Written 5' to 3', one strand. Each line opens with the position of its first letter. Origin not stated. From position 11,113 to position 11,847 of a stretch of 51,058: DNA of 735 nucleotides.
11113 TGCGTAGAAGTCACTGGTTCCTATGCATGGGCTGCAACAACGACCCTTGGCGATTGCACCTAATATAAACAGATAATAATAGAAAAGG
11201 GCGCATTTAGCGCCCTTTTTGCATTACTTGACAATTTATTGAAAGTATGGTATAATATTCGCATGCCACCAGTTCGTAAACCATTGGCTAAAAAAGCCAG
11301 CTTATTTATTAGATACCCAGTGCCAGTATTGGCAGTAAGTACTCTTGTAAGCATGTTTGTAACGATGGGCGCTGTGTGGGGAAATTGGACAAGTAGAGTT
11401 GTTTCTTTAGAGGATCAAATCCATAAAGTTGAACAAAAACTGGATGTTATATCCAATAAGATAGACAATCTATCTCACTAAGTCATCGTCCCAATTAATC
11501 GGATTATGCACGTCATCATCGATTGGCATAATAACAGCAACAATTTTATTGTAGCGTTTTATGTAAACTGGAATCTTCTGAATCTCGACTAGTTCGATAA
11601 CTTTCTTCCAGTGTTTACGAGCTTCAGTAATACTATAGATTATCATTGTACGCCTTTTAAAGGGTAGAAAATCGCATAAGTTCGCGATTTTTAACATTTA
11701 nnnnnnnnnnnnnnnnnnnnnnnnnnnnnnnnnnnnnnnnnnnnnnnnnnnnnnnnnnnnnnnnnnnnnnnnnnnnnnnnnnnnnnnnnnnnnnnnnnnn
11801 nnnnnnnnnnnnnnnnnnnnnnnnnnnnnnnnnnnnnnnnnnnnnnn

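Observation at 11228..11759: Convergent, 3'-overlapping pair: leaderless membrane coiled-coil protein versus an orphan Phd/YefM-like antitoxin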

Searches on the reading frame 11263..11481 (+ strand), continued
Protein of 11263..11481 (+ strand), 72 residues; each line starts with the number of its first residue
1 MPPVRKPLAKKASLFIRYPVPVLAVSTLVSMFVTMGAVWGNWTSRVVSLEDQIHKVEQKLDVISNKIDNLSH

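Call 98: predict_structure(protein=window:11263-11478:+)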
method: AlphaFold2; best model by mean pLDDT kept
length: 72 residues; sequences in the alignment: 1
mean_pLDDT: 76.5   pTM: 0.31
mean pLDDT of the five models: 76.5, 76.3, 73.7, 73.0, 72.5
residues with pLDDT >= 90: 12; 70-90: 38; 50-70: 16; < 50: 6
segments of 3 or more residues with pLDDT < 50: 5-7
pLDDT, mean of each block of 10 residues (from residue 1): 49 55 81 88 85 88 91 72
secondary structure, 60 per line:
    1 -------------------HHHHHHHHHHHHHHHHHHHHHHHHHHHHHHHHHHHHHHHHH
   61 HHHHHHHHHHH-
elements in order: H20-71

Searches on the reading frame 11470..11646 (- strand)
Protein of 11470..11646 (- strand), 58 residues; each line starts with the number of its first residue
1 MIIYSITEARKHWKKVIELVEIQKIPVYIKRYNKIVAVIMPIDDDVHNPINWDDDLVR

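Call 5: search_protein_families(library=pfam, proteins=[window:11470-11646:-], max_evalue=1)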
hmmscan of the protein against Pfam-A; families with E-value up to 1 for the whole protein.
window:11470-11646:- (58 aa): 2 families
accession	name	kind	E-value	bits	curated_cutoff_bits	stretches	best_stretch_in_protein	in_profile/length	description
PF02604.26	PhdYeFM_antitox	-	7.4e-10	38.9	29.8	1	1-44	1-44/74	Antitoxin Phd_YefM, type II toxin-antitoxin system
PF06386.16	GvpL_GvpF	-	0.17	12.3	23.6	1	3-49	4-49/245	Gas vesicle synthesis protein GvpL/GvpF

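Call 6: search_protein_families(library=phrogs, proteins=[window:11470-11646:-], max_evalue=0.1)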
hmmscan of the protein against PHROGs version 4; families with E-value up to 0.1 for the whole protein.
window:11470-11646:- (58 aa): 3 families
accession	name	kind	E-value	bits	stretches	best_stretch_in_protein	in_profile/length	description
phrog_375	-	moron, auxiliary metabolic gene and host takeover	1.5e-05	25.7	1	1-45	4-48/74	Phd-like antitoxin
phrog_24310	-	unknown function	0.0086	17.3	1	3-43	11-51/106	-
phrog_20448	-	unknown function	0.019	16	0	2-21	43-62/66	-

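Call 8: search_dna_similar(query=window:11470-11646:-, collection=phages, mode=protein, max_rows=25, max_evalue=0.01)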
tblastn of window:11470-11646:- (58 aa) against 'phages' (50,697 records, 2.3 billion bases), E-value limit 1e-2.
No match.

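Call 9: find_homologous_proteins(query=window:11470-11646:-, max_evalue=0.001)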
Query window:11470-11646:- (58 aa): 1 proteins with E <= 0.001 among 1 candidates.
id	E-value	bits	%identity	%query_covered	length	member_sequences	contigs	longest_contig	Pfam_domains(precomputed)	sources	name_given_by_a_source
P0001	7.7e-30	119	100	100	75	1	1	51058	PF02604.27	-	-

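Call 21: search_solved_structures(query=window:11470-11646:-, max_evalue=1, show_alignments=3)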
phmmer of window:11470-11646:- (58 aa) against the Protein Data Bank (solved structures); distinct sequences matched with E-value up to 1: 3.
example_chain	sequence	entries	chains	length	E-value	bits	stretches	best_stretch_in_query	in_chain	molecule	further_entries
7v5y_B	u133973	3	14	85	0.57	13.9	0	1-44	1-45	Antitoxin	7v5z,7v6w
6gl3_A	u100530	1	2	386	0.74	13.6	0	3-24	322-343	Phosphatidylinositol 4-kinase beta,Phosphatidylinositol 4-kinase beta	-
8q6f_A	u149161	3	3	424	0.91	13.3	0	3-24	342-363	Phosphatidylinositol 4-kinase beta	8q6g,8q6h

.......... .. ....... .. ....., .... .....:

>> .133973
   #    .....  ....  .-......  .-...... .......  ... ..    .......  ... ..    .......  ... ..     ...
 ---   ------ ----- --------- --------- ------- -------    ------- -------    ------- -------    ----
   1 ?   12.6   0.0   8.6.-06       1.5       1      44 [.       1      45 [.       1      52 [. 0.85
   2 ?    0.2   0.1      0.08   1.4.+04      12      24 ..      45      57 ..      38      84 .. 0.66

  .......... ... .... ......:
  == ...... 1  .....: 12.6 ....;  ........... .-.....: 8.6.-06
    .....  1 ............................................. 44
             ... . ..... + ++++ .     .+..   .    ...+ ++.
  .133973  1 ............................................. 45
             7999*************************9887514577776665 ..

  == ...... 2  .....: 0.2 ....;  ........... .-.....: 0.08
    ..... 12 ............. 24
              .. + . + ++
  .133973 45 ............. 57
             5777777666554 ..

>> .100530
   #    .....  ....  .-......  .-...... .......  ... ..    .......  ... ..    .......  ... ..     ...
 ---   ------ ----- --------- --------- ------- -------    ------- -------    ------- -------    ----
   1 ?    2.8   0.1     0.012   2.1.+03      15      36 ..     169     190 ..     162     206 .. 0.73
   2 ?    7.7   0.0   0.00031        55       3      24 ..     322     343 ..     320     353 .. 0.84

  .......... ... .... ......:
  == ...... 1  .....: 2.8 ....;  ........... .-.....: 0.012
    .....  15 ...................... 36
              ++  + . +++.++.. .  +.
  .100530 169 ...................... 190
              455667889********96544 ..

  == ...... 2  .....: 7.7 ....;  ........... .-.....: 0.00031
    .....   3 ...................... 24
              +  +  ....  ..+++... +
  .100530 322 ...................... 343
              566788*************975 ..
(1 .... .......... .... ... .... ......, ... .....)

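Call 24: search_protein_families(library=ncbifam, proteins=[window:11470-11646:-], max_evalue=1)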
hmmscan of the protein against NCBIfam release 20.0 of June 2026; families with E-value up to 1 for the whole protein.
window:11470-11646:- (58 aa): 2 families
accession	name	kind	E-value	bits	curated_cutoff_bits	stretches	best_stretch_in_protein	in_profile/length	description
TIGR01552.1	phd_fam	subfamily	0.0057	16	20.8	1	4-44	2-41/53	type II toxin-antitoxin system prevent-host-death family antitoxin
NF041491.1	membrane_YniD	equivalog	0.3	10.6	40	0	9-22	6-19/34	small membrane protein YniD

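Call 25: search_protein_families(library=padloc, proteins=[window:11470-11646:-], max_evalue=1)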
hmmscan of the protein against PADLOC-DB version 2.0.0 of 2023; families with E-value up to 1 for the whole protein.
window:11470-11646:- (58 aa): 0 families

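Call 32: predict_structure(protein=window:11470-11646:-)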
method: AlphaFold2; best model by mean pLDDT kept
length: 58 residues; sequences in the alignment: 1
mean_pLDDT: 64.9   pTM: 0.44
mean pLDDT of the five models: 64.9, 57.4, 52.1, 51.4, 51.3
residues with pLDDT >= 90: 0; 70-90: 30; 50-70: 16; < 50: 12
segments of 3 or more residues with pLDDT < 50: 47-58
pLDDT, mean of each block of 10 residues (from residue 1): 71 76 72 73 51 42
secondary structure, 60 per line:
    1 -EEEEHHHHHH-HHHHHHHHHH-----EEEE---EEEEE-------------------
elements in order: E2-5 H6-11 H13-22 E28-31 E35-39

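Call 35: fold_search(model_id=the predicted structure, library=pdb)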
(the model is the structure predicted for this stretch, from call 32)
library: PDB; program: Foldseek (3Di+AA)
matches with E <= 10: 168; with E <= 0.001: 0
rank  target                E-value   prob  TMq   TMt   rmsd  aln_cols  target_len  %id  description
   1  9drl_B                9.0e-01  0.66  0.46  0.08   2.0        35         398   20  Cryo-EM structure of the T33-549 tetrahedral cage (released 2025-08-06)
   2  9dd4_A                1.2e+00  0.60  0.47  0.26   2.2        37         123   22  Crystal Structure of Designed facilitated dissociation target LHD101An1: LHD101A with an N-terminal extension (released 2025-08-20)
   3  6wmk_A                1.3e+00  0.35  0.47  0.43   3.6        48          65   12  Crystal structure of beta sheet heterodimer LHD29 (released 2021-11-10)
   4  7mwr_A                1.4e+00  0.54  0.47  0.16   2.2        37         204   19  Structure of De Novo designed beta sheet heterodimer LHD101A53/B4 (released 2022-01-19)
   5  5wlc_SO               1.4e+00  0.23  0.38  0.17   3.7        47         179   23  The complete structure of the small subunit processome (released 2017-09-27)
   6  1vr6_D                1.6e+00  0.25  0.42  0.10   3.3        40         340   15  Crystal structure of Phospho-2-dehydro-3-deoxyheptonate aldolase (DAHP synthase) (TM0343) from Thermotoga Maritima at  (released 2005-03-08)
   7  7mwq_A                1.7e+00  0.54  0.54  0.19   2.7        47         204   11  Structure of De Novo designed beta sheet heterodimer LHD29A53/B53 (released 2022-01-19)
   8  6wmk_B                1.9e+00  0.57  0.55  0.50   2.3        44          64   14  Crystal structure of beta sheet heterodimer LHD29 (released 2021-11-10)
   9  8ure_A                1.9e+00  0.47  0.49  0.08   2.5        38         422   16  CryoEM Structure of Allosterically Switchable De Novo Protein sr312, in Open State with Effector Peptide (released 2024-08-14)
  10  6fai_h                1.9e+00  0.21  0.38  0.15   3.0        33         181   33  Structure of a eukaryotic cytoplasmic pre-40S ribosomal subunit (released 2018-02-28)
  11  6mrs                  2.2e+00  0.47  0.50  0.39   2.0        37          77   16  De novo designed protein Peak6 (released 2019-06-12)
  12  7mq8_SW               2.3e+00  0.15  0.37  0.15   3.9        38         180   16  Cryo-EM structure of the human SSU processome, state pre-A1 (released 2021-09-22)
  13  9olq_N                2.5e+00  0.44  0.49  0.26   2.1        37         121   16  Designed allosteric facilitated dissociation switch AS1_K46L_E50W_K172W_E173Y in complex state THE (released 2025-08-20)
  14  9dcz_D                2.5e+00  0.38  0.48  0.25   2.2        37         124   16  Designed allosteric facilitated dissociation switch AS1 in complex state TH with methylated lysines, crystal #1 (released 2025-08-20)
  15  9qja_A                2.5e+00  0.28  0.52  0.09   3.1        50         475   16  Structure of the transmembrane domain of full-length Ist2 at low resolution (released 2025-09-03)
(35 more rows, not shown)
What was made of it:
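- Tried and rejected: The fold search on the low-confidence model was uninformative (call 35).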

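Call 77: search_solved_structures(query=A2, max_evalue=0.01, show_alignments=2)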
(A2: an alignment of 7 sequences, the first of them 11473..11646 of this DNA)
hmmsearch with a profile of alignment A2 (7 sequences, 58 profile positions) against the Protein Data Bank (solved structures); distinct sequences matched with E-value up to 0.01: 7.
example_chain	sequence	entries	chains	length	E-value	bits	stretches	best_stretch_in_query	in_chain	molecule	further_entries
7v5y_B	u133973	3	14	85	3.8e-06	29.5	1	1-46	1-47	Antitoxin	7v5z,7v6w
3g5o_A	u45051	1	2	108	0.00025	23.7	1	1-47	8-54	Uncharacterized protein Rv2865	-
2a6q_A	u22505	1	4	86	0.0011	21.6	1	1-47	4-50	Antitoxin yefM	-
9g12_C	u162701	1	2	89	0.0044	19.7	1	1-46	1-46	Antitoxin RelB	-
3cto_A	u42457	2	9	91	0.0049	19.5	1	3-46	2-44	Uncharacterized protein Rv3357/MT3465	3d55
3oei_A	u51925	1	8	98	0.006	19.3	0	3-46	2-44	RelJ (Antitoxin Rv3357)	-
4zlx_A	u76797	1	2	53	0.01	18.6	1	7-40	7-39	Antitoxin phd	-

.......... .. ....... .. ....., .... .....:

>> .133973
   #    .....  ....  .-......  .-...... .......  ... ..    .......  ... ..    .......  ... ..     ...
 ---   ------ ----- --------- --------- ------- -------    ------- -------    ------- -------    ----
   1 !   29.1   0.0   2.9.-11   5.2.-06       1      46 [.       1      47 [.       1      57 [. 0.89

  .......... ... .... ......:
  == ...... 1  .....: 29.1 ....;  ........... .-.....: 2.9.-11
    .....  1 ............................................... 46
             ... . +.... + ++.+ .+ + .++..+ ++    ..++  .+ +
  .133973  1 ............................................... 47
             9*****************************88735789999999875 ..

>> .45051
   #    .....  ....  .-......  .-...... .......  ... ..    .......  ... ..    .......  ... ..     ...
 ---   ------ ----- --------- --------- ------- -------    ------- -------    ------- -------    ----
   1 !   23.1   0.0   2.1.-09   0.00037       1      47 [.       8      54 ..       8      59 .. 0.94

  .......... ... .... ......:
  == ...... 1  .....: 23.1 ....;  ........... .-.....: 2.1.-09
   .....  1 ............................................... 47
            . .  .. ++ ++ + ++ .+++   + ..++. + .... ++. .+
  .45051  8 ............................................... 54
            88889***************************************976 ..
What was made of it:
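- On Phd/YefM antitoxin superfamily (type II TA antitoxin): The family profile hits YefM, RelJ and Phd chains in the PDB at 3.8e-6 to 0.01 (call 77). PDB matches stop at about residue 47 (call 77).
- All hits cover only the first ~47 residues of 53-108-aa chains; the Phd chain itself is 53 aa (call 77).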

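Call 85: find_related_loci(query=A2, collection=viral_contigs, flank=3000)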
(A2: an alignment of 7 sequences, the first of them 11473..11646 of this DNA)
Query A2 (58 aa) in viral_contigs; peptide patterns used: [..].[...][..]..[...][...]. (x = any residue, [..] = any of these).
21 stretches matched a pattern, but none encodes a relative of the query by tblastn (E <= 1e-3).

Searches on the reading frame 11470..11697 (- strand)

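Call 24: search_protein_families(library=ncbifam, proteins=[window:11470-11697:-], max_evalue=1)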
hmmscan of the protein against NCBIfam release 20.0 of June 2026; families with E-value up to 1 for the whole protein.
window:11470-11697:- (75 aa): 1 family
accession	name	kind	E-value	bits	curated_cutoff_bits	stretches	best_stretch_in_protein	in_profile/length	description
TIGR01552.1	phd_fam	subfamily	0.011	15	20.8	1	21-61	2-41/53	type II toxin-antitoxin system prevent-host-death family antitoxin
